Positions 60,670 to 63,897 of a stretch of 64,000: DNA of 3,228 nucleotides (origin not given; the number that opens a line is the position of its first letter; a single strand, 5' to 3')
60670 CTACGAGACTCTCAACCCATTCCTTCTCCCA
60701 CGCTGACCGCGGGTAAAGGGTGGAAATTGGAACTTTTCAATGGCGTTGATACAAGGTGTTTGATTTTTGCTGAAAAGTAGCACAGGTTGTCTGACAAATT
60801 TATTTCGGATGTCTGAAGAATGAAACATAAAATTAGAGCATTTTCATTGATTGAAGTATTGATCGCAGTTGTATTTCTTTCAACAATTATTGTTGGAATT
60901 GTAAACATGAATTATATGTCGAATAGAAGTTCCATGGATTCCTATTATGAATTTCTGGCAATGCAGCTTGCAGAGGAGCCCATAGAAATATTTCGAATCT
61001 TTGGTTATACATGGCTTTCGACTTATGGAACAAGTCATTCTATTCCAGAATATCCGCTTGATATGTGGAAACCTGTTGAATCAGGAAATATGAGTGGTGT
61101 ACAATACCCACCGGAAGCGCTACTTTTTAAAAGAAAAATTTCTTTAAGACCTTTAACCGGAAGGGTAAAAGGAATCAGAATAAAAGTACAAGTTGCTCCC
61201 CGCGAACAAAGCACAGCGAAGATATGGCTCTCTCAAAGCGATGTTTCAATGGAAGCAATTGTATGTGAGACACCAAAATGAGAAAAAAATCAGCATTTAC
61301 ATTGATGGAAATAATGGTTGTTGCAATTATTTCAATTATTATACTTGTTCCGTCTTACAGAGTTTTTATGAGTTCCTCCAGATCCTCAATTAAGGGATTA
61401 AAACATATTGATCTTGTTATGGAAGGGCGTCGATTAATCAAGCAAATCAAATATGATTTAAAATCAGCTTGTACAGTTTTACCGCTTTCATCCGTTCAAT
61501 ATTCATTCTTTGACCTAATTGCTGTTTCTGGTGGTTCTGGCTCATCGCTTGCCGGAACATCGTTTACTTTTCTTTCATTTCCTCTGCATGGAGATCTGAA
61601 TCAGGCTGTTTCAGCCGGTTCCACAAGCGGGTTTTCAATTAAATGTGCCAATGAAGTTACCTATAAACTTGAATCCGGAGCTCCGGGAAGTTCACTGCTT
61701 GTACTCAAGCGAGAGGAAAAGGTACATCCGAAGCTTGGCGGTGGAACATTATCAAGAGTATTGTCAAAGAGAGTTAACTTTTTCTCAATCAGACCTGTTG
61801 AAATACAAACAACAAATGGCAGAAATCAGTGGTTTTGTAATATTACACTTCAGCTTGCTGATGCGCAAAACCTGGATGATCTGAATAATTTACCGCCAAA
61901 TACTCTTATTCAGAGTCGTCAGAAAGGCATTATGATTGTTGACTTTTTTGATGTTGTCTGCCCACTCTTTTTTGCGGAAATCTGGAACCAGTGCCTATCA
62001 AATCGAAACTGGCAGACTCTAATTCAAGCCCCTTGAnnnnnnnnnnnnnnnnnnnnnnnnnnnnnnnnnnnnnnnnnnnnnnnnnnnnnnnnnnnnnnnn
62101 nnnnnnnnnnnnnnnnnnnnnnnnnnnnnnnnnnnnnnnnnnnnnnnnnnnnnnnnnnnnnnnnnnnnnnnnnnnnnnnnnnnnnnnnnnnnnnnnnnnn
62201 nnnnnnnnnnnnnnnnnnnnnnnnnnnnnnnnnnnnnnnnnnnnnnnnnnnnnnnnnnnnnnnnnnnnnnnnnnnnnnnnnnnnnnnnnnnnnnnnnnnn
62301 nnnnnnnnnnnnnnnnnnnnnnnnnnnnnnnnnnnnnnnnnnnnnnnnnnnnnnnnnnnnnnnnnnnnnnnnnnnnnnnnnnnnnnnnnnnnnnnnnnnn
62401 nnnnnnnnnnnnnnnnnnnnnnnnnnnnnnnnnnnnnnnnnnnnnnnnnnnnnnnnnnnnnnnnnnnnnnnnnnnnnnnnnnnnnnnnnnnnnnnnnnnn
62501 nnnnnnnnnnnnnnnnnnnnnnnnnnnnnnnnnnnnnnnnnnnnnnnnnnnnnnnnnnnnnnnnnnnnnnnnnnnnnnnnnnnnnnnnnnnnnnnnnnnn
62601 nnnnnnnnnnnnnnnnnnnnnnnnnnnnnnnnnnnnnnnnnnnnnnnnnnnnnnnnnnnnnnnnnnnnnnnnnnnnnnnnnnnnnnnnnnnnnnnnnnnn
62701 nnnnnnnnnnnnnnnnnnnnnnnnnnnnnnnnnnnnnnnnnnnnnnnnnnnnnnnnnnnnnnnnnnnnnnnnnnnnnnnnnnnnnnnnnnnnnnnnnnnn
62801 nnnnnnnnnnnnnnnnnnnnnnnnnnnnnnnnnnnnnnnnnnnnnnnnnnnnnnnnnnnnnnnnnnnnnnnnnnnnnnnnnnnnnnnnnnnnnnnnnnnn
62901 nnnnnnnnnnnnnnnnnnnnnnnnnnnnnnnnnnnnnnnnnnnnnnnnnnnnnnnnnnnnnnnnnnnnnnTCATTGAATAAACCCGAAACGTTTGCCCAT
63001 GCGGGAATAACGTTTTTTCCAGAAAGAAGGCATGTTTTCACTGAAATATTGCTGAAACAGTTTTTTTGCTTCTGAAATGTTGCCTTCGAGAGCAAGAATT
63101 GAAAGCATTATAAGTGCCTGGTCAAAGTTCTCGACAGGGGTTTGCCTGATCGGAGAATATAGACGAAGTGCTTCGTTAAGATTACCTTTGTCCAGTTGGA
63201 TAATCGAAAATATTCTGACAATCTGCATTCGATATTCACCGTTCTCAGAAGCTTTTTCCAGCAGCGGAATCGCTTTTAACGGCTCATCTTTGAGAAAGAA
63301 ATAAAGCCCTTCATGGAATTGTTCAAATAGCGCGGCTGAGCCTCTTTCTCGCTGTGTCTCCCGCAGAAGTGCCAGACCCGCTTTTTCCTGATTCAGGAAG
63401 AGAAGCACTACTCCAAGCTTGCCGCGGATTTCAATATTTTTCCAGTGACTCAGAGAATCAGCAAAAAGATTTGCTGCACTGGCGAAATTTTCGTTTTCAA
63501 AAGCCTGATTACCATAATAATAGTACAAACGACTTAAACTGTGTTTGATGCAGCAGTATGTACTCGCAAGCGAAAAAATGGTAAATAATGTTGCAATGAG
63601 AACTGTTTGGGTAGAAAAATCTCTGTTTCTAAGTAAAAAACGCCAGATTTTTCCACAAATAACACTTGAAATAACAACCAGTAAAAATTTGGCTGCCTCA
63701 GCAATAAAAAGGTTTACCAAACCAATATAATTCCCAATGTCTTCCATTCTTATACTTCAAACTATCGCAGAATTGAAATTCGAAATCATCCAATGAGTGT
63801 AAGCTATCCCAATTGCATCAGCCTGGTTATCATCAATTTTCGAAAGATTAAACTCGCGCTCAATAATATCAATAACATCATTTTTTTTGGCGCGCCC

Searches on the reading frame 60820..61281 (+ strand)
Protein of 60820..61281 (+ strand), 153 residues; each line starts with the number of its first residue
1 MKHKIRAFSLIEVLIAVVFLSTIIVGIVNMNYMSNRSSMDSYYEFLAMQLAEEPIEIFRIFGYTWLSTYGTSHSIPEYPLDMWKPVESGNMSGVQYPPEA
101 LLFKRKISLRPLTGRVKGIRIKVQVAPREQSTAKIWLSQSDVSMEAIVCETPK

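Call 3: search_protein_families(library=pfam, proteins=[window:60820-61281:+], max_evalue=0.1)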
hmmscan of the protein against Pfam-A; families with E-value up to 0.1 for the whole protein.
window:60820-61281:+ (153 aa): 2 families
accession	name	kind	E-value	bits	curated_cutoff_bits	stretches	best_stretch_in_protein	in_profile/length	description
PF07963.17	N_methyl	-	0.0026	17.7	21.2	1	3-25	2-24/27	Prokaryotic N-terminal methylation motif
PF20214.3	DUF6574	-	0.061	13.1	27.1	1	8-69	190-252/265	Family of unknown function (DUF6574)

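Call 4: search_protein_families(library=ncbifam, proteins=[window:60820-61281:+], max_evalue=0.1)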
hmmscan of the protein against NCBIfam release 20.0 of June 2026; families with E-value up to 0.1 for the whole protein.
window:60820-61281:+ (153 aa): 3 families
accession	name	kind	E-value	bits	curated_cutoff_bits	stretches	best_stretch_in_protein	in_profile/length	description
TIGR02523.1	type_IV_pilV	equivalog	6.3e-07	30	52.2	1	8-59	4-55/139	type IV pilus modification protein PilV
NF041013.1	T4P_ComGE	equivalog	0.0015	18.6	49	1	4-36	2-34/83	competence type IV pilus minor pilin ComGE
NF007848.0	PRK10557.1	equivalog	0.029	13.7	120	1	1-40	6-45/192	prepilin peptidase-dependent protein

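Call 84: search_solved_structures(query=A3, max_evalue=1)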
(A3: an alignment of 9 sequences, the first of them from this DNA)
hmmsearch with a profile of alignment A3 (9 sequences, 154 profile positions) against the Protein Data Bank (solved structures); distinct sequences matched with E-value up to 1: 3.
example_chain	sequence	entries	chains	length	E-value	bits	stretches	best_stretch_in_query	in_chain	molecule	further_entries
4bs1_B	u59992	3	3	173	0.5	13.4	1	44-135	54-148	TRANSCRIPTIONAL REGULATOR (NTRC FAMILY) | TRANSCRIPTIONAL REGULATOR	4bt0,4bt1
9egp_A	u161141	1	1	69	0.67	13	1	4-24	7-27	Geopilin domain 1 protein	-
2id1_A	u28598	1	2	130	0.73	12.9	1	73-131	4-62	Hypothetical protein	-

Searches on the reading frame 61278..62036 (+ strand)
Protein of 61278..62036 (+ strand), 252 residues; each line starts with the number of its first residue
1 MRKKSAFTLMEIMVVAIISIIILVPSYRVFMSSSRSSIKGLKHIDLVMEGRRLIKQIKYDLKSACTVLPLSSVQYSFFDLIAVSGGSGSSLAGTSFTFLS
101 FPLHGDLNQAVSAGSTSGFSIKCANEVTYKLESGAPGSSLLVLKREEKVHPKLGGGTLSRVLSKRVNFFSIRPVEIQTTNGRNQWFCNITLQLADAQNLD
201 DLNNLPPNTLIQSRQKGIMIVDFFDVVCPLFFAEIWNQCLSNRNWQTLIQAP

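Call 3: search_protein_families(library=pfam, proteins=[window:61278-62036:+], max_evalue=0.1)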
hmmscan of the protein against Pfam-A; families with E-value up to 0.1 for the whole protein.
window:61278-62036:+ (252 aa): 1 family
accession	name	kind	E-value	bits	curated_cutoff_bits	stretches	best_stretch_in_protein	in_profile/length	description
PF07963.17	N_methyl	-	0.00015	21.6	21.2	1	1-24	1-24/27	Prokaryotic N-terminal methylation motif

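Call 4: search_protein_families(library=ncbifam, proteins=[window:61278-62036:+], max_evalue=0.1)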
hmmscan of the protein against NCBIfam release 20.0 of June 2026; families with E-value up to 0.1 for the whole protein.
window:61278-62036:+ (252 aa): 5 families
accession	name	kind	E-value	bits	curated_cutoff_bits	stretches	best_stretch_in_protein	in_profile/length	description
NF007862.0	PRK10574.1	equivalog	0.0063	16.6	138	1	1-31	1-34/145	prepilin peptidase-dependent pilin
NF040999.1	pilin_ComGC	equivalog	0.013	15.7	75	1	5-24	2-22/84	competence type IV pilus major pilin ComGC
NF040982.1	ComGD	equivalog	0.025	15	70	1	5-24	2-21/139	competence type IV pilus minor pilin ComGD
NF040842.1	elici_assc_perm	equivalog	0.036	12.9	250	1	3-58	177-232/513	elicitor-associated permease-like protein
NF007848.0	PRK10557.1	equivalog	0.041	13.2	120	1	3-64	9-70/192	prepilin peptidase-dependent protein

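Call 85: search_solved_structures(query=A4, max_evalue=1)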
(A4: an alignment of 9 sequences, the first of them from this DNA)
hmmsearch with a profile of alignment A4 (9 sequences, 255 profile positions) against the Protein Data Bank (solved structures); distinct sequences matched with E-value up to 1: 8.
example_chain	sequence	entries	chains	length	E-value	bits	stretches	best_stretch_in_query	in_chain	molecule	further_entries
9laa_A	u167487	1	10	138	0.00017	24.1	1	3-44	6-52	Type IV pilin protein PilA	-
9lab_B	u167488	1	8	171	0.003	20.1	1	5-45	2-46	MSHA major pilin subunit MshA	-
9egp_A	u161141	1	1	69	0.0062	19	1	4-36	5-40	Geopilin domain 1 protein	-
7tgg_A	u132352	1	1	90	0.0096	18.4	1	5-38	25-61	Geopilin domain 1 protein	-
8tum_e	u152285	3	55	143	0.18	14.2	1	10-52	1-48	Type IV major pilin protein PilA | Pilin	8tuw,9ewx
1oqw_A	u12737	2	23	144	0.25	13.8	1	10-52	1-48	Fimbrial protein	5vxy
2m7g_A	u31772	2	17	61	0.37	13.2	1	10-40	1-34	Geopilin domain 1 protein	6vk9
8tj2_C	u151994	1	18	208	0.94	11.8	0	10-40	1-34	Type IV major pilin protein PilA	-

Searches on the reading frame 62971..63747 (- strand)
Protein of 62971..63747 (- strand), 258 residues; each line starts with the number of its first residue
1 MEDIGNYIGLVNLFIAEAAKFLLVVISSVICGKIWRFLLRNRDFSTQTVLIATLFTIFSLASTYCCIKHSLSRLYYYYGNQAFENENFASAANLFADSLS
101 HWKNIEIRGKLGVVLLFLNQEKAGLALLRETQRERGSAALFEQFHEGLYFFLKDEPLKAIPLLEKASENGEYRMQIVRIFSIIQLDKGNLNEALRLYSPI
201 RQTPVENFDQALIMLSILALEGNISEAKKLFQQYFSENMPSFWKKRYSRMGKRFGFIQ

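Call 33: search_protein_families(library=pfam, proteins=[window:62971-63747:-], max_evalue=0.01)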
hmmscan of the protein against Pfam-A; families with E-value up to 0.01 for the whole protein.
window:62971-63747:- (258 aa): 3 families
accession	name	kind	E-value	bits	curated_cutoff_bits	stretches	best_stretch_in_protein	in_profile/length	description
PF14559.12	TPR_19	-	0.0001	23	25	0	82-134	1-54/68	Tetratricopeptide repeat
PF07719.23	TPR_2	-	0.00017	21.9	27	0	73-99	2-28/34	Tetratricopeptide repeat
PF13428.12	TPR_14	-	0.00035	21.4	23.5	0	73-112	2-42/44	Tetratricopeptide repeat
